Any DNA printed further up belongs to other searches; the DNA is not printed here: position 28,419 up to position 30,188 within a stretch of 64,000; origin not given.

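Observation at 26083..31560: Divergent KaiC-centred gene cluster: two KaiC-family ATPases, an uncharacterised (Nmad3-like?) protein, a Zn-ribbon membrane protein and a pseudo-receiver/PAS histidine kinase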

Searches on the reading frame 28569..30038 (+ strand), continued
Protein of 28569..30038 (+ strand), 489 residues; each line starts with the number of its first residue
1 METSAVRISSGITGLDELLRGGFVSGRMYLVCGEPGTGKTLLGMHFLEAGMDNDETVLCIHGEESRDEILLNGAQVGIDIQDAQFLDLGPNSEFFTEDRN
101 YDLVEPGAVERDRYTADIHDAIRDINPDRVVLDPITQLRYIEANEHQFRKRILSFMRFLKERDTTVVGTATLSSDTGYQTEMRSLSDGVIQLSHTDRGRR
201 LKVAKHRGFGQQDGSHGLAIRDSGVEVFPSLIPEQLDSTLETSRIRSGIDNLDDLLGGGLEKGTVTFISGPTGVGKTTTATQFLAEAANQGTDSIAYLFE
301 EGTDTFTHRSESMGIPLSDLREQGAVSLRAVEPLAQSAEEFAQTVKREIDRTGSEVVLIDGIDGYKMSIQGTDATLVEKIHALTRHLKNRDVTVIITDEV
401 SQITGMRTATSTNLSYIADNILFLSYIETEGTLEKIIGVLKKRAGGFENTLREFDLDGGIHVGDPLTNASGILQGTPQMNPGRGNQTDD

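Call 53: search_solved_structures(query=window:28569-30038:+, max_evalue=1e-40, show_alignments=5)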
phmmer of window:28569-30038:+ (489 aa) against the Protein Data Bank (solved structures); distinct sequences matched with E-value up to 1e-40: 31.
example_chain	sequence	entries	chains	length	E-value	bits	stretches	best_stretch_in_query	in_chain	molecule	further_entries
8zn5_B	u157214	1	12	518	2.3e-57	198.5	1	7-478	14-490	KaiC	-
8zn6_F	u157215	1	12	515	3.6e-48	168.1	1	3-478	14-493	KaiC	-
8zn7_D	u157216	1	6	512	1.2e-45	159.8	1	6-478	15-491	KaiC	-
8jon_A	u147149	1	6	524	1.8e-45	159.2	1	8-478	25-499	Circadian clock oscillator protein KaiC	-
7dy1_A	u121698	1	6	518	6.8e-45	157.3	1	7-478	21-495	Circadian clock protein kinase KaiC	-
4o0m_A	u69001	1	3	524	7.1e-45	157.3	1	7-478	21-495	Circadian clock protein kinase KaiC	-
5jwq_A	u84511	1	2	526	2.7e-44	155.4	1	7-478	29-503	Circadian clock protein kinase KaiC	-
4ijm_A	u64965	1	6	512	4e-44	154.8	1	7-478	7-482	Circadian clock protein kinase KaiC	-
7dyk_A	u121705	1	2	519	5.3e-44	154.4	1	7-478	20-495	Circadian clock protein kinase KaiC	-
3jzm_A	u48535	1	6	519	7.2e-44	153.9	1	7-478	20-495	Circadian clock protein kinase kaiC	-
7dyi_A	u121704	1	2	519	7.6e-44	153.9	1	7-478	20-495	Circadian clock protein kinase KaiC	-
1u9i_A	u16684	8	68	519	7.7e-44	153.8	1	7-478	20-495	KaiC | Circadian clock protein kinase kaiC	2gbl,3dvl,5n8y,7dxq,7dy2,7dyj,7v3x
1tf7_A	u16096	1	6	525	8e-44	153.8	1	7-478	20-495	KaiC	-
8wve_A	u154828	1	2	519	1.4e-43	152.9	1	7-478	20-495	Circadian clock oscillator protein KaiC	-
7wdc_A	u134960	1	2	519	1.7e-43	152.7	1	7-478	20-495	Circadian clock protein kinase KaiC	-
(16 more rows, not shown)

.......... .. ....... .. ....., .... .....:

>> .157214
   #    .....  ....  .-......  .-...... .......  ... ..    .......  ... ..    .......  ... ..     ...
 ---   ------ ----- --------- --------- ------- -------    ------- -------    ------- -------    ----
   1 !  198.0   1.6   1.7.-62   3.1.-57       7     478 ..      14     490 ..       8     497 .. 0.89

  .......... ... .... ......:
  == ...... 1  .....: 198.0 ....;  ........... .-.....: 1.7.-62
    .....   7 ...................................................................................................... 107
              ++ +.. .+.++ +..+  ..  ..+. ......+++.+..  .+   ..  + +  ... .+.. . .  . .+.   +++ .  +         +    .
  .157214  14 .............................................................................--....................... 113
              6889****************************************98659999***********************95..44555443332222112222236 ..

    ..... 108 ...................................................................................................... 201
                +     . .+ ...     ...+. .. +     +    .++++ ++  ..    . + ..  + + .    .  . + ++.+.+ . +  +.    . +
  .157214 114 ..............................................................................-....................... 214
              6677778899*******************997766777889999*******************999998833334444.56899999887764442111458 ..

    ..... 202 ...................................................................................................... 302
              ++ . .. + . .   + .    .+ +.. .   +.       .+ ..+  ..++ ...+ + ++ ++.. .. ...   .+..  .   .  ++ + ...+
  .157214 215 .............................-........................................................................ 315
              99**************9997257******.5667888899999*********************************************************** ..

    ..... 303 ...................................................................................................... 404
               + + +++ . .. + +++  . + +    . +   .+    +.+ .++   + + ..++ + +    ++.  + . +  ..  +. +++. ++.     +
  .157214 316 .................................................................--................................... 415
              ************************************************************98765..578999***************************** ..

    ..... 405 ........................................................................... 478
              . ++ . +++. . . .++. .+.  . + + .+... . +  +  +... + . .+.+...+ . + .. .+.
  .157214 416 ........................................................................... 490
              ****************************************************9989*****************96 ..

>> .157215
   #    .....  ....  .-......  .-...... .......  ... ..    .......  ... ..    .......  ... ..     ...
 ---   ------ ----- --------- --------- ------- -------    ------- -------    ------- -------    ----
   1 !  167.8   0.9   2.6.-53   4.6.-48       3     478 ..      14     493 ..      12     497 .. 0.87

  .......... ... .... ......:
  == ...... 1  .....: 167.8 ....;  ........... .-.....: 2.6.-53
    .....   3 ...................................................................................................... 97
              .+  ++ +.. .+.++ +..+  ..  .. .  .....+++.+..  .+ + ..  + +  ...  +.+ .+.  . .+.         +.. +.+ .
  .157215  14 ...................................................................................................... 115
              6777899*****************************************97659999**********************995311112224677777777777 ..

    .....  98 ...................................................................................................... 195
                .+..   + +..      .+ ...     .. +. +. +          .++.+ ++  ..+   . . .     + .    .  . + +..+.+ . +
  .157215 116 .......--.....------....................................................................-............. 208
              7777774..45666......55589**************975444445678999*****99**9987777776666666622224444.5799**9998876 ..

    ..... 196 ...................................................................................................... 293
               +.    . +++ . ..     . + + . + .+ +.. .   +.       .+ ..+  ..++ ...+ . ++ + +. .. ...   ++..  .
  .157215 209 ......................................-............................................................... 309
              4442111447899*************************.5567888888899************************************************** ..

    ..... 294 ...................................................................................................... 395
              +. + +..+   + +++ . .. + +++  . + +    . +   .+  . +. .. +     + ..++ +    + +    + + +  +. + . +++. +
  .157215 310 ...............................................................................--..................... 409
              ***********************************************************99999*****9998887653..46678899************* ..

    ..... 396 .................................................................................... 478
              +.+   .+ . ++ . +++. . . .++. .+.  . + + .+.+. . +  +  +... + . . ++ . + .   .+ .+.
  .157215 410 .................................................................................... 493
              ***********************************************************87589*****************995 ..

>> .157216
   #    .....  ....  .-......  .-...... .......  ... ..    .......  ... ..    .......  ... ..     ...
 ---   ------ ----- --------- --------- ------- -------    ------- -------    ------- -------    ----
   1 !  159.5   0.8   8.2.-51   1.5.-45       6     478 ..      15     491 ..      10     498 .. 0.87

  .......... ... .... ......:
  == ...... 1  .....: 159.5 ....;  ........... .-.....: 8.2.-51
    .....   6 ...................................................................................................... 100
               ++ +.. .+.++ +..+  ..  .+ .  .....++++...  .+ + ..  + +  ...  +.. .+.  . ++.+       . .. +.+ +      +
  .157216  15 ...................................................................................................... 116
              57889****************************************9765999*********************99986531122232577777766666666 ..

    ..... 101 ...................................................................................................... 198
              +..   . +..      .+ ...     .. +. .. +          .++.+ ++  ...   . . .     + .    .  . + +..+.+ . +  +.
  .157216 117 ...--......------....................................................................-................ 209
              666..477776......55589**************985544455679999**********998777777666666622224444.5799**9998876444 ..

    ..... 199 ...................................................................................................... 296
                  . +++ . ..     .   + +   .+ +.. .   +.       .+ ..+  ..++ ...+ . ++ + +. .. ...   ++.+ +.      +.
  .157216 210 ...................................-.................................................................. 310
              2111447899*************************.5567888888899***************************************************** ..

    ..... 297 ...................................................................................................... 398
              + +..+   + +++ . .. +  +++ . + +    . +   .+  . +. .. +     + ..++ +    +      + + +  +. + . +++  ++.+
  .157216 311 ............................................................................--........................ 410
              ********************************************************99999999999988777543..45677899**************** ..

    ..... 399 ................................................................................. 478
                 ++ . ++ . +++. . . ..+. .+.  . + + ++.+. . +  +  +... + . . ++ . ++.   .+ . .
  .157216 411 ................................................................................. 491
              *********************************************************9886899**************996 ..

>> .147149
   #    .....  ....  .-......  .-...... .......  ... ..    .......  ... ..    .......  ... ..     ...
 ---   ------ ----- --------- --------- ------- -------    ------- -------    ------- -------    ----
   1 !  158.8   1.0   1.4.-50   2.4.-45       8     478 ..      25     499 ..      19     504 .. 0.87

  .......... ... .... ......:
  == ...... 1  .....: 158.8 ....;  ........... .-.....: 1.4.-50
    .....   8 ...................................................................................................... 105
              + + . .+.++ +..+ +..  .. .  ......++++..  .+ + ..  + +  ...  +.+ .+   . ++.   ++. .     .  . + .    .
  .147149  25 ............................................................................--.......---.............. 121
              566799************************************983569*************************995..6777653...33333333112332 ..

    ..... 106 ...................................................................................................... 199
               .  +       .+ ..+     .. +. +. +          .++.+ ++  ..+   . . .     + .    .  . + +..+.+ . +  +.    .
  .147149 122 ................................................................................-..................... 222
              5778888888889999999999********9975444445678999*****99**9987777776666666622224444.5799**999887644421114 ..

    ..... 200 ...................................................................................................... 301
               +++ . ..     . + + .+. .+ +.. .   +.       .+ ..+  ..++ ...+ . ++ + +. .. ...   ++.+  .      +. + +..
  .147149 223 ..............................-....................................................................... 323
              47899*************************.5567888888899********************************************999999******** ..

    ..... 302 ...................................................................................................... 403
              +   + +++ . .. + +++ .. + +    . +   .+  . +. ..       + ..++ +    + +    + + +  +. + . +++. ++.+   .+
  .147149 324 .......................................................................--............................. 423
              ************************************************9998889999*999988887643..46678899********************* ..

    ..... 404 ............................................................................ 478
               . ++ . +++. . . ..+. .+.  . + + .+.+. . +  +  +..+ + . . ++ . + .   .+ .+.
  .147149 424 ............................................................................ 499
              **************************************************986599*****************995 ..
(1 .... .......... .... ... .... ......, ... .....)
